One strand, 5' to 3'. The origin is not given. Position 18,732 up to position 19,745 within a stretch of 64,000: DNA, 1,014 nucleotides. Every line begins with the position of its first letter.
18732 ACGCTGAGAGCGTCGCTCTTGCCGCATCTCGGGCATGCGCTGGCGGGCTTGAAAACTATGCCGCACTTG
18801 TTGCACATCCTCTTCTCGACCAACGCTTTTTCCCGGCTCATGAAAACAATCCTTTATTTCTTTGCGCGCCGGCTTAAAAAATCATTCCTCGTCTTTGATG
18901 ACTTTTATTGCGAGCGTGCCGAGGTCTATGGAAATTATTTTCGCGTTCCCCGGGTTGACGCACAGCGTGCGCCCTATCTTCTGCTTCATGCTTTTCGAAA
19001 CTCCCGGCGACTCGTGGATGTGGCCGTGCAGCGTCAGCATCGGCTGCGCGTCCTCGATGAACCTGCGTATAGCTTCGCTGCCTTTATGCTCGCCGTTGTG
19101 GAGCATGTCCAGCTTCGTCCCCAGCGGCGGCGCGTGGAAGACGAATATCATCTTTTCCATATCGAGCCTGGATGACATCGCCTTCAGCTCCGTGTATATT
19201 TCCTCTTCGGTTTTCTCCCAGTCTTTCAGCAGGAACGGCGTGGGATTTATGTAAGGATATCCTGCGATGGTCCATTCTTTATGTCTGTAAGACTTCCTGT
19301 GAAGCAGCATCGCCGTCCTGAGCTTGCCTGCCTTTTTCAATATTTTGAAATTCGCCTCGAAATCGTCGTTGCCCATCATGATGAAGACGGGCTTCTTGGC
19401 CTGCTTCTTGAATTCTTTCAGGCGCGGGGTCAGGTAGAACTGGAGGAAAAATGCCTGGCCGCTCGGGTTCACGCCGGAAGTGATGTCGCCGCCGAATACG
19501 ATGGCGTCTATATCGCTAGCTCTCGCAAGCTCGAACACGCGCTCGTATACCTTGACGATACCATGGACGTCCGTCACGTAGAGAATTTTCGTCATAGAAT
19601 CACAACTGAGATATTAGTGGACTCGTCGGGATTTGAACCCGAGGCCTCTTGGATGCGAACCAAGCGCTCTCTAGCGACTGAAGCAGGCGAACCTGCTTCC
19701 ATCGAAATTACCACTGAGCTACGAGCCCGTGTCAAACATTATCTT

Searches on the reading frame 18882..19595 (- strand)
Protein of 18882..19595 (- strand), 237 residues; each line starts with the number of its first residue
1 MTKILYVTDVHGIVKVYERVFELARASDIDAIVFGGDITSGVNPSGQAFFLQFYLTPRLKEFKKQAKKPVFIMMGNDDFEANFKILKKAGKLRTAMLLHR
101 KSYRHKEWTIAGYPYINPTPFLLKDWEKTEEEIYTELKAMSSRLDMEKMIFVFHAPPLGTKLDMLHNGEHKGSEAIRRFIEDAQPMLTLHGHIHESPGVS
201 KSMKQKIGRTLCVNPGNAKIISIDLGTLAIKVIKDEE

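Call 24: find_homologous_proteins(query=window:18882-19595:-, max_evalue=1e-10)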
Query window:18882-19595:- (237 aa): 897 proteins with E <= 1e-10 among 1441 candidates; the best 120 are listed.
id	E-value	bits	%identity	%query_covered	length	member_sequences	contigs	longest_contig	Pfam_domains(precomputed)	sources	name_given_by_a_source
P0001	1.5e-155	533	100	100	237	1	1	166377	PF12850.13,PF00149.34,PF14582.12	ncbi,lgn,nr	ncbi:MAG: metallophosphoesterase [Candidatus Aenigmarchaeota archaeon]|nr:metallophosphoesterase [Ca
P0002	2.6e-139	480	87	100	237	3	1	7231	PF12850.13,PF00149.34,PF14582.12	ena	-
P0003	1.5e-138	478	89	100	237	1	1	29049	PF12850.13,PF00149.34,PF14582.12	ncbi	ncbi:MAG: metallophosphoesterase [Candidatus Aenigmatarchaeota archaeon]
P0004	7.2e-121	420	77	98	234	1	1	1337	PF12850.13,PF00149.34,PF14582.12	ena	-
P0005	1.1e-118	413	75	100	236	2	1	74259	PF12850.13,PF00149.34,PF14582.12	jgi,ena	-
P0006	4.2e-118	411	77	98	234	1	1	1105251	PF12850.13,PF00149.34,PF14582.12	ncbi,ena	-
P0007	1.7e-112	393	73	98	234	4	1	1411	PF12850.13,PF00149.34,PF14582.12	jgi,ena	-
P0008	6.9e-101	355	66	99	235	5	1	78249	PF12850.13,PF00149.34,PF14582.12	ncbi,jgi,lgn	-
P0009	3.5e-100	352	66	97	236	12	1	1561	PF12850.13,PF00149.34,PF14582.12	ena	-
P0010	3.9e-100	352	65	99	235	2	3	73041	PF12850.13,PF00149.34,PF14582.12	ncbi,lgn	-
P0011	2.4e-99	350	64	99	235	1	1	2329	PF12850.13,PF00149.34,PF14582.12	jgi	jgi:Icc-related predicted phosphoesterase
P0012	4.9e-99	349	63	100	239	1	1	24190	PF12850.13,PF00149.34,PF14582.12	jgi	jgi:Icc-related predicted phosphoesterase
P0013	1.4e-98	347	65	97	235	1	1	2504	PF12850.13,PF00149.34,PF14582.12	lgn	-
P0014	2.9e-98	346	64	97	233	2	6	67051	PF12850.13,PF00149.34,PF14582.12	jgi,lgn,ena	jgi:Icc-related predicted phosphoesterase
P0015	3.6e-98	346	63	97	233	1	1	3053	PF12850.13,PF00149.34,PF14582.12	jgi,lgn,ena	-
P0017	1.1e-97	344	65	98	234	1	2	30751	PF12850.13,PF00149.34,PF14582.12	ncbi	ncbi:MAG: metallophosphoesterase [Candidatus Aenigmarchaeota archaeon]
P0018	1.2e-97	344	65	97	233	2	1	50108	PF12850.13,PF00149.34,PF14582.12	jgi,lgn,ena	-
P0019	3.7e-96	339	65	99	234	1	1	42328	PF12850.13,PF00149.34,PF14582.12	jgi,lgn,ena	jgi:Icc-related predicted phosphoesterase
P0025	7.1e-94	332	64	99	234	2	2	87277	PF12850.13,PF00149.34,PF14582.12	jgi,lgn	jgi:Icc-related predicted phosphoesterase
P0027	2.9e-93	330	62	99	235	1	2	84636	PF12850.13,PF00149.34,PF14582.12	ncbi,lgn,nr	ncbi:MAG: hypothetical protein GTN38_03945 [Candidatus Aenigmarchaeota archaeon]|nr:hypothetical pro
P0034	8.4e-91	322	61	99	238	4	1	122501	PF12850.13,PF00149.34,PF14582.12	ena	-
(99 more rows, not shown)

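Call 25: find_encoding_contigs(protein=P0006, flank=3000, max_places=2)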
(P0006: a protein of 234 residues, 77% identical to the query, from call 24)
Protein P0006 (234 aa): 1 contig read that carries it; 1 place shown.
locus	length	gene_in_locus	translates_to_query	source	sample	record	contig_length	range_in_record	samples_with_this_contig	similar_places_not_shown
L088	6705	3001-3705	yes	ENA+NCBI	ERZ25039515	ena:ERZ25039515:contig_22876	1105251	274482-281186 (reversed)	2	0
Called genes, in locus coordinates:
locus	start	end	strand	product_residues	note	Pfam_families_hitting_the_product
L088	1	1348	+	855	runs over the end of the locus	PF00176:SNF2-rel_dom, PF04851:ResIII (weak), PF00271:Helicase_C (weak), PF08241:Methyltransf_11, PF13649:Methyltransf_25 (weak), PF13847:Methyltransf_31 (weak)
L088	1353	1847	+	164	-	PF02245:Pur_DNA_glyco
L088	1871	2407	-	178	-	PF01864:CarS-like, PF01148:CTP_transf_1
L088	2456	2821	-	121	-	PF13298:LigD_N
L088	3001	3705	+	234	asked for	PF00149:Metallophos, PF12850:Metallophos_2 (weak), PF14582:Metallophos_3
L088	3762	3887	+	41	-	-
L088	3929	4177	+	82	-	PF04457:MJ1316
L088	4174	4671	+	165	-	PF14602:Hexapep_2 (faint), PF00132:Hexapep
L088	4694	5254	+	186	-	PF07187:DUF1405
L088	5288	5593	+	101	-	-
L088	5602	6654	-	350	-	PF01137:RTC, PF05189:RTC_insert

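Call 26: find_encoding_contigs(protein=P0005, flank=3000, max_places=2)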
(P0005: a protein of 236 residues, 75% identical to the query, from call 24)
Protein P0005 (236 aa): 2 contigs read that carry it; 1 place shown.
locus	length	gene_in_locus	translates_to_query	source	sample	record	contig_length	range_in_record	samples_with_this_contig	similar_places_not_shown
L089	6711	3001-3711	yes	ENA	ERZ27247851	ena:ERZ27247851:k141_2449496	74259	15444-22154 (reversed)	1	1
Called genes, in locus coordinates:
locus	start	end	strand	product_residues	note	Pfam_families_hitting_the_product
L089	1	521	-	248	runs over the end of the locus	PF01513:NAD_kinase, PF20143:NAD_kinase_C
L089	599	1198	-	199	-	PF13521:AAA_28 (weak), PF02223:Thymidylate_kin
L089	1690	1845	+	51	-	-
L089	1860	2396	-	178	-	PF01864:CarS-like, PF01148:CTP_transf_1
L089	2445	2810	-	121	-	PF13298:LigD_N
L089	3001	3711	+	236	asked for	PF00149:Metallophos, PF12850:Metallophos_2, PF14582:Metallophos_3 (weak)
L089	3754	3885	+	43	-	-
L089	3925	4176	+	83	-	PF04457:MJ1316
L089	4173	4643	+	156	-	PF00132:Hexapep, PF14602:Hexapep_2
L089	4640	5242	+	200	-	PF07187:DUF1405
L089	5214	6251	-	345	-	PF01137:RTC, PF05189:RTC_insert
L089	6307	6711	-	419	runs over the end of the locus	PF00753:Lactamase_B, PF12706:Lactamase_B_2 (weak), PF23023:Anti-Pycsar_Apyc1 (weak), PF10996:Beta-Casp, PF07521:RMMBL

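Call 27: find_encoding_contigs(protein=P0008, flank=3000, max_places=2)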
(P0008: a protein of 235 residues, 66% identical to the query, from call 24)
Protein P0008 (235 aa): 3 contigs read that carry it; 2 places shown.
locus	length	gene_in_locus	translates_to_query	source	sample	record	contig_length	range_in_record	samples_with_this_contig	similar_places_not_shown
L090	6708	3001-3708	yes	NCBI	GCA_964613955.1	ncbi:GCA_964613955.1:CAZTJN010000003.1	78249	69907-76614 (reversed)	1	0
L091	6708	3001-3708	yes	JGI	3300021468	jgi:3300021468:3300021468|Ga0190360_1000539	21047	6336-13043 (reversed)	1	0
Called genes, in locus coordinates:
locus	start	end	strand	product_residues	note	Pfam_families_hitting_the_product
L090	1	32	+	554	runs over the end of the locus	?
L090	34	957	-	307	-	-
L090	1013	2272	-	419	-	-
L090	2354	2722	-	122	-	PF13298:LigD_N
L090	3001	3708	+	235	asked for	PF00149:Metallophos, PF12850:Metallophos_2 (weak), PF14582:Metallophos_3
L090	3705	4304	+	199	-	PF00702:Hydrolase, PF13419:HAD_2, PF13242:Hydrolase_like (weak)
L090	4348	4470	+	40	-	-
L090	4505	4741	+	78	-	PF04457:MJ1316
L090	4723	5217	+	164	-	PF00132:Hexapep, PF14602:Hexapep_2 (weak)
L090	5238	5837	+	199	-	PF07187:DUF1405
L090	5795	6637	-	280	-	-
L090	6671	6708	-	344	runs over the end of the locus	PF01137:RTC, PF05189:RTC_insert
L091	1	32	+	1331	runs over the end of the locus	-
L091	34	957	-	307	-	-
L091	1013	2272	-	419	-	-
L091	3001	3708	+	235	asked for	PF00149:Metallophos, PF12850:Metallophos_2 (weak), PF14582:Metallophos_3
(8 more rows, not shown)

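Call 28: find_encoding_contigs(protein=P0010, flank=3000, max_places=2)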
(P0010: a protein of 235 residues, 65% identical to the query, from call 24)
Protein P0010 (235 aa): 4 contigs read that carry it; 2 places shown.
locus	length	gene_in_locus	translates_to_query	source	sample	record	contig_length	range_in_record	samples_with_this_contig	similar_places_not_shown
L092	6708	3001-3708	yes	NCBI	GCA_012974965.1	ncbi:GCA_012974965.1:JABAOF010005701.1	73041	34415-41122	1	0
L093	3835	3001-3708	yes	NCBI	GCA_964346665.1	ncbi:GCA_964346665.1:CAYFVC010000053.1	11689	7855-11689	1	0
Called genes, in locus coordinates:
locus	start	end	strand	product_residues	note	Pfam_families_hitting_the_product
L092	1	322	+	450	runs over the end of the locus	PF01011:PQQ (faint), PF13360:PQQ_2, PF13570:Beta-prop_ACSF4, PF13360:PQQ_2, PF25292:Beta-prop_CGLA (faint), PF13360:PQQ_2, PF13570:Beta-prop_ACSF4, PF13360:PQQ_2, +1 more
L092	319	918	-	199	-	PF02223:Thymidylate_kin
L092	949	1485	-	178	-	PF01864:CarS-like, PF01148:CTP_transf_1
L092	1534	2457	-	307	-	-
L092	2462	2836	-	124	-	PF13298:LigD_N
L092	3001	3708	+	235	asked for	PF00149:Metallophos, PF12850:Metallophos_2, PF14582:Metallophos_3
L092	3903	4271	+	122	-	PF00702:Hydrolase, PF13419:HAD_2, PF13242:Hydrolase_like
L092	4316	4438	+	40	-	-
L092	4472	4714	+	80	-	PF04457:MJ1316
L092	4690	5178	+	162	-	PF00132:Hexapep, PF14602:Hexapep_2 (weak)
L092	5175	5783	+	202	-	PF07187:DUF1405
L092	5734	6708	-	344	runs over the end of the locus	PF01137:RTC, PF05189:RTC_insert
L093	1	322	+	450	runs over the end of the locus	PF01011:PQQ (faint), PF13360:PQQ_2, PF13570:Beta-prop_ACSF4, PF13360:PQQ_2, PF25292:Beta-prop_CGLA (faint), PF13360:PQQ_2, PF13570:Beta-prop_ACSF4, PF13360:PQQ_2, +1 more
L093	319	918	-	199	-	PF02223:Thymidylate_kin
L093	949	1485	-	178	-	PF01864:CarS-like, PF01148:CTP_transf_1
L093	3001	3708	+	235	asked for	PF00149:Metallophos, PF12850:Metallophos_2, PF14582:Metallophos_3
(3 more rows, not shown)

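Call 31: find_encoding_contigs(protein=P0014, flank=1500, max_places=1)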
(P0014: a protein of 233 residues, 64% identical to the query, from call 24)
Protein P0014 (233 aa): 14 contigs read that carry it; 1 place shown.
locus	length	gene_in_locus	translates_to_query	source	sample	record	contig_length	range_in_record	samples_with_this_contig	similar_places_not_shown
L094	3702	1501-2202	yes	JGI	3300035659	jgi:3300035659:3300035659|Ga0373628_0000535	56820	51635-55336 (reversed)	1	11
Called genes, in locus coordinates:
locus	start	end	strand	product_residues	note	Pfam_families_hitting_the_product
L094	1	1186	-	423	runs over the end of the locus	-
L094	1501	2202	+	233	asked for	PF00149:Metallophos, PF12850:Metallophos_2, PF14582:Metallophos_3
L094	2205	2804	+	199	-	PF00702:Hydrolase, PF13419:HAD_2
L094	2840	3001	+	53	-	-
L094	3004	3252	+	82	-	PF04457:MJ1316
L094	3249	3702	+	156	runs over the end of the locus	PF14602:Hexapep_2 (faint), PF00132:Hexapep (weak)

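Call 32: find_encoding_contigs(protein=P0025, flank=1500, max_places=1)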
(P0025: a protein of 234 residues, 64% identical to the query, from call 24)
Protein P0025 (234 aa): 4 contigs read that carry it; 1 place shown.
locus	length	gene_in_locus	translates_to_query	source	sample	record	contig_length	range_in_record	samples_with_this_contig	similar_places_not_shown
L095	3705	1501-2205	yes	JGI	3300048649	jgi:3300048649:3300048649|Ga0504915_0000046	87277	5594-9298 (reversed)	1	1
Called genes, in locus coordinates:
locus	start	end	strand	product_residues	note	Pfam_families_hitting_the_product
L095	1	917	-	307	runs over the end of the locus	-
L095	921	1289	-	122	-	PF13298:LigD_N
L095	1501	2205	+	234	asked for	PF00149:Metallophos, PF12850:Metallophos_2 (weak), PF14582:Metallophos_3 (weak)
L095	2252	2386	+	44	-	-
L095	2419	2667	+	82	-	PF04457:MJ1316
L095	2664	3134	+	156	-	PF14602:Hexapep_2 (faint), PF00132:Hexapep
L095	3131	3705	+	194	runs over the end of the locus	PF07187:DUF1405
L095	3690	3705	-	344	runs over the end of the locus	PF01137:RTC, PF05189:RTC_insert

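Call 33: find_encoding_contigs(protein=P0027, flank=1500, max_places=1)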
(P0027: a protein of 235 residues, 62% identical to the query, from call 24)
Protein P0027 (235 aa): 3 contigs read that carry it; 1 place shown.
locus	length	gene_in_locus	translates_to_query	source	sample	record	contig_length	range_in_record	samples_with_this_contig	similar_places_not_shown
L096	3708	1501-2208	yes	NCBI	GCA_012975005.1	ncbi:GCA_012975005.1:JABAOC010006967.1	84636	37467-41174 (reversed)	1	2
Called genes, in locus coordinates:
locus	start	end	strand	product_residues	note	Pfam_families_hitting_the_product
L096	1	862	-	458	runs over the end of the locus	-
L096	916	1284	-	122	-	PF13298:LigD_N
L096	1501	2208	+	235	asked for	PF00149:Metallophos, PF12850:Metallophos_2, PF14582:Metallophos_3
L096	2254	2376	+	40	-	-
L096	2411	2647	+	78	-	PF04457:MJ1316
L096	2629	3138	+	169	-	PF14602:Hexapep_2 (faint), PF00132:Hexapep (weak)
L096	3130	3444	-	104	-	-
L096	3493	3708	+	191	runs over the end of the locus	PF07187:DUF1405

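Call 34: find_encoding_contigs(protein=P0034, flank=1500, max_places=1)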
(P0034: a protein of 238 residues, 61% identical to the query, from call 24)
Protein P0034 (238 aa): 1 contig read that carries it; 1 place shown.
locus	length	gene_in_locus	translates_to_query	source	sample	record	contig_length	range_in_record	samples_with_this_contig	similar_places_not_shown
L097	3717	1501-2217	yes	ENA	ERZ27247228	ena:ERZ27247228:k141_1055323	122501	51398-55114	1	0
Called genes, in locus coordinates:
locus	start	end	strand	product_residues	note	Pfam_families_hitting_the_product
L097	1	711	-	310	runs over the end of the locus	-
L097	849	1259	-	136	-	PF13570:Beta-prop_ACSF4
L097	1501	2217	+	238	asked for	PF00149:Metallophos, PF12850:Metallophos_2 (weak), PF14582:Metallophos_3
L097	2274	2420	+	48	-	-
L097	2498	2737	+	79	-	PF04457:MJ1316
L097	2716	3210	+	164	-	PF00132:Hexapep, PF14602:Hexapep_2 (weak)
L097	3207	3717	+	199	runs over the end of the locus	PF07187:DUF1405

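Call 36: find_encoding_contigs(protein=P0017, flank=1500, max_places=1)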
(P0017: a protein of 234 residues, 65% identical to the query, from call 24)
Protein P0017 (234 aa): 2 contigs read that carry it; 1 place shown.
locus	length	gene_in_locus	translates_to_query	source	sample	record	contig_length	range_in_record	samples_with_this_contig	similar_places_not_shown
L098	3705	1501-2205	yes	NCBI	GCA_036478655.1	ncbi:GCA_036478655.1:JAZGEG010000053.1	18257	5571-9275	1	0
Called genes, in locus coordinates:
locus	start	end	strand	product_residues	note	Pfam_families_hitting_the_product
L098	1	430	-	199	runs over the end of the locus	PF02223:Thymidylate_kin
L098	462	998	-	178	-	PF01864:CarS-like, PF01148:CTP_transf_1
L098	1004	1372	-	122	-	PF13298:LigD_N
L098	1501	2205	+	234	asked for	PF00149:Metallophos, PF12850:Metallophos_2, PF14582:Metallophos_3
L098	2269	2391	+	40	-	-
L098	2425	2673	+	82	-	PF04457:MJ1316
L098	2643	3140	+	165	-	PF00132:Hexapep, PF14602:Hexapep_2 (weak)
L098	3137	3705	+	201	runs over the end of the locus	PF07187:DUF1405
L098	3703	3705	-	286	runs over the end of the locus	-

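Call 37: find_encoding_contigs(protein=P0018, flank=1500, max_places=1)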
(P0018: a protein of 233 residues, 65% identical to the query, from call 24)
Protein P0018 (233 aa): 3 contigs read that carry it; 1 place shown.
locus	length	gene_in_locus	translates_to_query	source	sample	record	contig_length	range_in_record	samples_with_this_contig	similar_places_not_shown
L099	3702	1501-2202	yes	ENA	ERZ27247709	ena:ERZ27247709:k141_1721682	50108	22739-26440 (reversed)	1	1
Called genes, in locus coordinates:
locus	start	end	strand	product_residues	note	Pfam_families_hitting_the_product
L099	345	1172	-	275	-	-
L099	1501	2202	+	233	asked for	PF00149:Metallophos, PF12850:Metallophos_2, PF14582:Metallophos_3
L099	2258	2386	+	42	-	-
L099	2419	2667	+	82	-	PF04457:MJ1316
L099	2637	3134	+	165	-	PF14602:Hexapep_2 (faint), PF00132:Hexapep (weak)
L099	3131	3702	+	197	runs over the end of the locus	PF07187:DUF1405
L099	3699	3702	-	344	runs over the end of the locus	PF01137:RTC, PF05189:RTC_insert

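Call 38: find_encoding_contigs(protein=P0019, flank=1500, max_places=1)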
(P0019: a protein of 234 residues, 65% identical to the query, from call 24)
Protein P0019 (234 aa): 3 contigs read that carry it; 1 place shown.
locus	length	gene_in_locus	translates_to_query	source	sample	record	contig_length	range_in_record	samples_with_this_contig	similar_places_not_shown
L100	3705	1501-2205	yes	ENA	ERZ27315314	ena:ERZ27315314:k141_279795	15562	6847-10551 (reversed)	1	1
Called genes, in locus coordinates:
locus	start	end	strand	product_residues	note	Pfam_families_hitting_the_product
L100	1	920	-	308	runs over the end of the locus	-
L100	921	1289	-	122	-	PF13298:LigD_N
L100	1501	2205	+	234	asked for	PF00149:Metallophos, PF12850:Metallophos_2 (weak), PF14582:Metallophos_3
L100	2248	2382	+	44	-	-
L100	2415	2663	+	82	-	PF04457:MJ1316 (weak)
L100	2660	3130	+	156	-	PF14602:Hexapep_2 (faint), PF00132:Hexapep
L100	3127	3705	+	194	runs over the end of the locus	PF07187:DUF1405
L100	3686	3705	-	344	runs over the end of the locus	PF01137:RTC, PF05189:RTC_insert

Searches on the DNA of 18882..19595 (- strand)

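Call 47: search_rna_families(sources=[L089, L098, L099, L064], threshold=gathering)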
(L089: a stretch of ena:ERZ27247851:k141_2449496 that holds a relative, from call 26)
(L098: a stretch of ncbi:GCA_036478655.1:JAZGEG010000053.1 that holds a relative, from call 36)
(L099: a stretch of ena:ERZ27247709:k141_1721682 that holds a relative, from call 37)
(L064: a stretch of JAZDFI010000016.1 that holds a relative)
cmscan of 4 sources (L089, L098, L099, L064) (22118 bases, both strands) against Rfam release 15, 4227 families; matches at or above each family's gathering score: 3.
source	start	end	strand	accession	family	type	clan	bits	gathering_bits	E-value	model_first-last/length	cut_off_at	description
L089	2854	2925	+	RF00005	tRNA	Gene; tRNA;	CL00001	69.3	29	1.7e-13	1-71/71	no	tRNA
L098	1428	1499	+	RF00005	tRNA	Gene; tRNA;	CL00001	65.9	29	1.4e-12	1-71/71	no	tRNA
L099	1391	1444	+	RF00005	tRNA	Gene; tRNA;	CL00001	31.4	29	0.0044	7-64/71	no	tRNA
